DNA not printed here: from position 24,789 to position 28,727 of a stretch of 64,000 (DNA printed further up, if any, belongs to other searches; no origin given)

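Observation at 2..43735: Eleven SpoIIE/PP2C phosphatase genes in one co-directional 43.7-kb array, bracketed by two STAS genes with no kinase or sigma factor in view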

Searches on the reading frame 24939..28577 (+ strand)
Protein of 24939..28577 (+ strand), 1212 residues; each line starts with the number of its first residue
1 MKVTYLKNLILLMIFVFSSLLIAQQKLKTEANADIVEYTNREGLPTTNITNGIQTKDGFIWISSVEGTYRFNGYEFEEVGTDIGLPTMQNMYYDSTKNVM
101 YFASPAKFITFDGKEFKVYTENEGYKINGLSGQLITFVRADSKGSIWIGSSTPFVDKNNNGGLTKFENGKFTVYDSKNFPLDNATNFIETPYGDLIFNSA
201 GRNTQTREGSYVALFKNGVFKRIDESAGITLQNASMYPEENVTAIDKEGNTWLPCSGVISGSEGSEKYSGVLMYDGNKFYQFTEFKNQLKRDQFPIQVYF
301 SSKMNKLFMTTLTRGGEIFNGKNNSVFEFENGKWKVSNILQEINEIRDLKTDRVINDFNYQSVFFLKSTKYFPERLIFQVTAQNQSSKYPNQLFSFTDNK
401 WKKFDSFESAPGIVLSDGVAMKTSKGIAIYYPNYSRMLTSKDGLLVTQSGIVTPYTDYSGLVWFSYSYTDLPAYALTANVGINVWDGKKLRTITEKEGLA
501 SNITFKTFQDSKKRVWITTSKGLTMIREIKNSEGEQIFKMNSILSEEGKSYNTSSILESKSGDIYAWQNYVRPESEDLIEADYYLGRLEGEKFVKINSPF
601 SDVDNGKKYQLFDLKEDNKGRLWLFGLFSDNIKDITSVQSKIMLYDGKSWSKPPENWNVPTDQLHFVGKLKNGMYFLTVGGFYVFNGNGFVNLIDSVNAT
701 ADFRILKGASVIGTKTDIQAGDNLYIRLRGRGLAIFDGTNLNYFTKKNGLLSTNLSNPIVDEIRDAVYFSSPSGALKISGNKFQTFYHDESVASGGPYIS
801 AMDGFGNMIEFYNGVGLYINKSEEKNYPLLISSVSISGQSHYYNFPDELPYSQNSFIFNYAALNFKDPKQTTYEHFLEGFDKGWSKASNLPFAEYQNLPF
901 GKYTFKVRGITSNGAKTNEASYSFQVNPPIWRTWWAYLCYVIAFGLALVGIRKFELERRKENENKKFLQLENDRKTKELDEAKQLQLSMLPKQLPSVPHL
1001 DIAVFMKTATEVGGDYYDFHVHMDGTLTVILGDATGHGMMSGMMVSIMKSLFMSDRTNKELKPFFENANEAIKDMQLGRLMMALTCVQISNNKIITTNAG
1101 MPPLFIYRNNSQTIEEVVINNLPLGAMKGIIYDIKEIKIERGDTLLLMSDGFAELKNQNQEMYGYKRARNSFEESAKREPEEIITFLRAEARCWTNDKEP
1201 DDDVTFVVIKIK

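Call 5: search_protein_families(library=pfam, proteins=[window:24939-28577:+], max_evalue=0.001)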
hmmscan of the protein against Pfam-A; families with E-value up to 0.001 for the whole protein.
window:24939-28577:+ (1212 aa): 4 families
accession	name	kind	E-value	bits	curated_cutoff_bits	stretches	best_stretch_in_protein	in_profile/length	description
PF07228.17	SpoIIE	-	6.7e-31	108.2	25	1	1024-1211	2-191/192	Stage II sporulation protein E (SpoIIE)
PF07495.19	Y_Y_Y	-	1.5e-12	47.6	26.6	1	864-926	1-64/65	Y_Y_Y domain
PF07494.17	Reg_prop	-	2e-08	33.9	20.4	0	129-151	1-23/24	Two component regulator propeller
PF24421.1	Ig_J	-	2.1e-05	25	29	1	895-929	70-104/104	Tip attachment protein J, Ig-like domain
